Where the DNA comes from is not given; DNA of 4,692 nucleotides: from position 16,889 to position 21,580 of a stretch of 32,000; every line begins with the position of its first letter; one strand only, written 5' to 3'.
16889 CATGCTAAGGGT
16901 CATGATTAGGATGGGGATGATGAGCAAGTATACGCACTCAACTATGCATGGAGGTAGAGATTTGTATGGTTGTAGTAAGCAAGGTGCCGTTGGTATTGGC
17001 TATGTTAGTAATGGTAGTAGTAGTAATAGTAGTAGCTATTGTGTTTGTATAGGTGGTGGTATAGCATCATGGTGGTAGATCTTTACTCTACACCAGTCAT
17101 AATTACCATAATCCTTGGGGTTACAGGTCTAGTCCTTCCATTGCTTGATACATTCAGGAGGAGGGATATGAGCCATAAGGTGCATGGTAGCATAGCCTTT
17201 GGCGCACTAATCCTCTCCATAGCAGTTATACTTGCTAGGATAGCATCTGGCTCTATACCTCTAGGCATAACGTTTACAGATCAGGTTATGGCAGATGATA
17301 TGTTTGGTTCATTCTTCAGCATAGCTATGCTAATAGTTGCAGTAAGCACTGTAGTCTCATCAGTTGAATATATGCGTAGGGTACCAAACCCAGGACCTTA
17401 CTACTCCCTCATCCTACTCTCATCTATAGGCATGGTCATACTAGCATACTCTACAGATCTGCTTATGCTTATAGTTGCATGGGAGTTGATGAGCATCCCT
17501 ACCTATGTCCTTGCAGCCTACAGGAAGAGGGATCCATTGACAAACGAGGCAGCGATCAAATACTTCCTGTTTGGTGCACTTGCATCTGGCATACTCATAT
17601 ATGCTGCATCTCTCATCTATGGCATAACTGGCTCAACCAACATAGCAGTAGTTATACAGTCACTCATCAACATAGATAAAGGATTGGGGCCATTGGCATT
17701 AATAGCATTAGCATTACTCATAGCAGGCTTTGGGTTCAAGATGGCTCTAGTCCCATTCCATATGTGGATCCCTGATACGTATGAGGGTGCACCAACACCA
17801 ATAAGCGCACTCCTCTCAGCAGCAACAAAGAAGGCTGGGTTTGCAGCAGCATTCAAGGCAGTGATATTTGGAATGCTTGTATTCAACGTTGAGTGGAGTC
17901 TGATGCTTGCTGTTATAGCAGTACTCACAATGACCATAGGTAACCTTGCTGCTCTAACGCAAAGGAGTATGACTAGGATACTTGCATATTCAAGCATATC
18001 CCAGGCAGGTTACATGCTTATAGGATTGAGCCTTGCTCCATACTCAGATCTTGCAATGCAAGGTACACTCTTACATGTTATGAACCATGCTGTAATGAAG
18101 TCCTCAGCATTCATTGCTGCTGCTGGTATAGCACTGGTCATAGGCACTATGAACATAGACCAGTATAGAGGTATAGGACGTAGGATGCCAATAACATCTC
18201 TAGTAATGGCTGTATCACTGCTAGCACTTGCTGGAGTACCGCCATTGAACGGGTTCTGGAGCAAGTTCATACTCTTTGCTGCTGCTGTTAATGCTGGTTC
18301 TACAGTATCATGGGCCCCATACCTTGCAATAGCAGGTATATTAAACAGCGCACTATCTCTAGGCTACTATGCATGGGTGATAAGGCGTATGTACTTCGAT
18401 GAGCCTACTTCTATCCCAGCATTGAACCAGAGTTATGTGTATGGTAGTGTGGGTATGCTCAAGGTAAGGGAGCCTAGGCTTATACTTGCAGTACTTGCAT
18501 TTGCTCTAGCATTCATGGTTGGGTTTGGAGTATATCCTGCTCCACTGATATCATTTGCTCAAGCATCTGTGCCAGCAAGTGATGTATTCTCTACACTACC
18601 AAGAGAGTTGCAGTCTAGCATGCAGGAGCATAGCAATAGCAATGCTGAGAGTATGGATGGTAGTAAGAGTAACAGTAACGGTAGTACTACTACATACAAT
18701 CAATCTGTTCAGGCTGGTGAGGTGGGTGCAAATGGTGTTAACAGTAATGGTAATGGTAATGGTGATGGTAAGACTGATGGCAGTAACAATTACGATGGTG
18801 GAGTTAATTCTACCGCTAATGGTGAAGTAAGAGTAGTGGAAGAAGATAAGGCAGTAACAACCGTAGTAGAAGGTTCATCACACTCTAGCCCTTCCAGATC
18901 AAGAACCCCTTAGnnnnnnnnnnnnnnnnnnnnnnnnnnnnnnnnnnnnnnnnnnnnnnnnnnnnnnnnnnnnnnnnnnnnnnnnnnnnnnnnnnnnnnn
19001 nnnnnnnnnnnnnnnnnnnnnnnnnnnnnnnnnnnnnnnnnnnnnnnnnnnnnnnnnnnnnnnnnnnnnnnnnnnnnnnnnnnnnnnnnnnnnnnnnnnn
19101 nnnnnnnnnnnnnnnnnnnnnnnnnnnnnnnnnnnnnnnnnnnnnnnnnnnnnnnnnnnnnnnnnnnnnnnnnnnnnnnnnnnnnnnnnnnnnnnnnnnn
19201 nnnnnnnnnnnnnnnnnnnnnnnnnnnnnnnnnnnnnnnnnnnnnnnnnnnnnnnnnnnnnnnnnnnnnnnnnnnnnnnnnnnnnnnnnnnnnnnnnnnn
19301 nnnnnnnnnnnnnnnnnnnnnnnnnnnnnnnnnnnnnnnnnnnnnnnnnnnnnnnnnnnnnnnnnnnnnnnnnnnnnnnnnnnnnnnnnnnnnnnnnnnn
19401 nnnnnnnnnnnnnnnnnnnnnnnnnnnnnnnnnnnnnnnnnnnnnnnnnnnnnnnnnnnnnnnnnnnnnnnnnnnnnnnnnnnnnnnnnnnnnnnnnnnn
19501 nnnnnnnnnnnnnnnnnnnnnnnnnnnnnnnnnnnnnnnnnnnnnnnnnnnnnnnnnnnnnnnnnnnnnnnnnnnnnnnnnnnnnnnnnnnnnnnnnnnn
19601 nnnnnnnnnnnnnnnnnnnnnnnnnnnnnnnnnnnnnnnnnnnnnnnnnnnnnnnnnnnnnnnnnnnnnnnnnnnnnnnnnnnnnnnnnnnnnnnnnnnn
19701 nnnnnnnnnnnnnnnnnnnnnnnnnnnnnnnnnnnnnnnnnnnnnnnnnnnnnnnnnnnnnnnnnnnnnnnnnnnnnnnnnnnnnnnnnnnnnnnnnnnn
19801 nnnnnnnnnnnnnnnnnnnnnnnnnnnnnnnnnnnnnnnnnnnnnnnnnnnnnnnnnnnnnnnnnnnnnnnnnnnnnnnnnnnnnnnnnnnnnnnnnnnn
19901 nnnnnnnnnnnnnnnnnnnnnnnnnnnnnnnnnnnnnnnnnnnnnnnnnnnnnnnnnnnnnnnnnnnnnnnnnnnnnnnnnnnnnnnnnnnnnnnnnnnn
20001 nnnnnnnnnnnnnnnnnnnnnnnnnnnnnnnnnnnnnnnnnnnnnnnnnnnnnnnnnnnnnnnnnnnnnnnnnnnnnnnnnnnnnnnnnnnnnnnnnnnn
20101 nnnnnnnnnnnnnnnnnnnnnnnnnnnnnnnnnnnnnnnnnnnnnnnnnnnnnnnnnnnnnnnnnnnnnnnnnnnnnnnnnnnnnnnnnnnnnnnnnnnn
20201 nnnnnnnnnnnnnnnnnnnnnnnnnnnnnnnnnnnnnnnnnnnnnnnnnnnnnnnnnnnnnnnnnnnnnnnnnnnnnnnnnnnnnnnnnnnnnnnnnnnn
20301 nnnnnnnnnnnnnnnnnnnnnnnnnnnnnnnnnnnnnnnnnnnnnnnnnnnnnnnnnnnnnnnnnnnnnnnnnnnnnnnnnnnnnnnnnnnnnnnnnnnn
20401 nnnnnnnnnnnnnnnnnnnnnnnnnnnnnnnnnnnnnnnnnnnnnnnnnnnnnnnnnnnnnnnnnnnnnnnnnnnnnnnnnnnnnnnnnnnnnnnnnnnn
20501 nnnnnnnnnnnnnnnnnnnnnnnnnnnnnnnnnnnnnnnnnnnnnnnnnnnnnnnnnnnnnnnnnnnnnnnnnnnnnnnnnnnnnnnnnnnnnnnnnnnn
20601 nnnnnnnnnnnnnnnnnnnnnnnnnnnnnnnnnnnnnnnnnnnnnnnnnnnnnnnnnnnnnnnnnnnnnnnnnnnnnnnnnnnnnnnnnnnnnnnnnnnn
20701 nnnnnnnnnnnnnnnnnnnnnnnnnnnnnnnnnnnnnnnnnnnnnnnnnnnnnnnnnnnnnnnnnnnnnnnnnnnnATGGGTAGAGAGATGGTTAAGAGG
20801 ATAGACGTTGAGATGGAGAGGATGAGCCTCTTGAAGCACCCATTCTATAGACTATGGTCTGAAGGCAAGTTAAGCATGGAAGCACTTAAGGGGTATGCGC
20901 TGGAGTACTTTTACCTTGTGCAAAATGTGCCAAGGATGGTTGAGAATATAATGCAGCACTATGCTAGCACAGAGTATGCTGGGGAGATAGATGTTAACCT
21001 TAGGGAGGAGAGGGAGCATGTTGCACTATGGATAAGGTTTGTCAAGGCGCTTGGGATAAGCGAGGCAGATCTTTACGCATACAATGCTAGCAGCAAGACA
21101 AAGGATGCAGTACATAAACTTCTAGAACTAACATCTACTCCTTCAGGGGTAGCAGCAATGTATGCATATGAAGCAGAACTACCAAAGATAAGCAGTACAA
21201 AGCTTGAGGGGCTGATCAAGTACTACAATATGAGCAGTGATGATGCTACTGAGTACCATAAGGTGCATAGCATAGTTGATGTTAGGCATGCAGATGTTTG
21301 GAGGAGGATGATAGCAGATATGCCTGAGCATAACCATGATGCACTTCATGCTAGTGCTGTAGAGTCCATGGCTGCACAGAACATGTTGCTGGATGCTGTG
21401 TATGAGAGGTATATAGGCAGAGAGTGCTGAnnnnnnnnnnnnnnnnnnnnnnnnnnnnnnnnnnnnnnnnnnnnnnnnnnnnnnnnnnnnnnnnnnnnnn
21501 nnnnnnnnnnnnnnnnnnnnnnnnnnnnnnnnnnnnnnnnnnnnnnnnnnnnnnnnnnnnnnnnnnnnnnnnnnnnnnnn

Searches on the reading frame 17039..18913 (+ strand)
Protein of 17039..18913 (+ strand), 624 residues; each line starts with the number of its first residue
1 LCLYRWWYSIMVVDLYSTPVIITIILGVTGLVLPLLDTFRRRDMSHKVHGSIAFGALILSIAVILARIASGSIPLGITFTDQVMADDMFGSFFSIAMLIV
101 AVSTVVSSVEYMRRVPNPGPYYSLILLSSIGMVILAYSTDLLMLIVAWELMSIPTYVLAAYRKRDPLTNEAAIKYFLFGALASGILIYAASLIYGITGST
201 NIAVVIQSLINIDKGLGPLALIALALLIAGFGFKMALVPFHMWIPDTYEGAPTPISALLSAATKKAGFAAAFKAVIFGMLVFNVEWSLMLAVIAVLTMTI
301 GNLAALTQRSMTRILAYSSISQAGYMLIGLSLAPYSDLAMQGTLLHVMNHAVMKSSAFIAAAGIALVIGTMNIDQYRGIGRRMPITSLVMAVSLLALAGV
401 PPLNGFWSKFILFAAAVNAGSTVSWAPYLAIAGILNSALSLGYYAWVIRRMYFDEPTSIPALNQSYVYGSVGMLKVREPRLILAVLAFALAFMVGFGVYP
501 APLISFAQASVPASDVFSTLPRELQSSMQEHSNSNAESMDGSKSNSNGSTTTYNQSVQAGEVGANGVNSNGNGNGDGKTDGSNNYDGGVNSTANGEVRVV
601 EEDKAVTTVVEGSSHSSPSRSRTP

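Call 30: search_protein_families(library=pfam, proteins=[window:17039-18913:+], max_evalue=0.00001)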
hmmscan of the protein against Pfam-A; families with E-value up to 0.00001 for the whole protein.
window:17039-18913:+ (624 aa): 1 family
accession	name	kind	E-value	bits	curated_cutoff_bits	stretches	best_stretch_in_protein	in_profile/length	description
PF00361.26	Proton_antipo_M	-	1.2e-70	238.5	21.5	1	138-425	1-284/294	NADH:quinone oxidoreductase/Mrp antiporter, TM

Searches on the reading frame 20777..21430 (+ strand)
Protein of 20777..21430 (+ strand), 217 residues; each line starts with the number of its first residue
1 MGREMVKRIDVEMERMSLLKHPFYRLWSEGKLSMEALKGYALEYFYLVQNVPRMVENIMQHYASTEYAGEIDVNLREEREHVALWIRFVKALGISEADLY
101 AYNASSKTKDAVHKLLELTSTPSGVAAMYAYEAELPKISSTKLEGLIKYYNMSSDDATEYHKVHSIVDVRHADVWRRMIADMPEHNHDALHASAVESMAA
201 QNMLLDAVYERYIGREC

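Call 3: search_protein_families(library=pfam, proteins=[window:20777-21430:+])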
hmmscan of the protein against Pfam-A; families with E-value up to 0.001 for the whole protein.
window:20777-21430:+ (217 aa): 2 families
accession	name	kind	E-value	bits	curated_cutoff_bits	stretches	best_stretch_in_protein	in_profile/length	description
PF03070.21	TENA_THI-4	-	3.1e-14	53.7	22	1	18-160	11-162/210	TENA/THI-4/PQQC family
PF14518.11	Haem_oxygenas_2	-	3.3e-11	43.8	28.9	1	75-192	44-163/177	Iron-containing redox enzyme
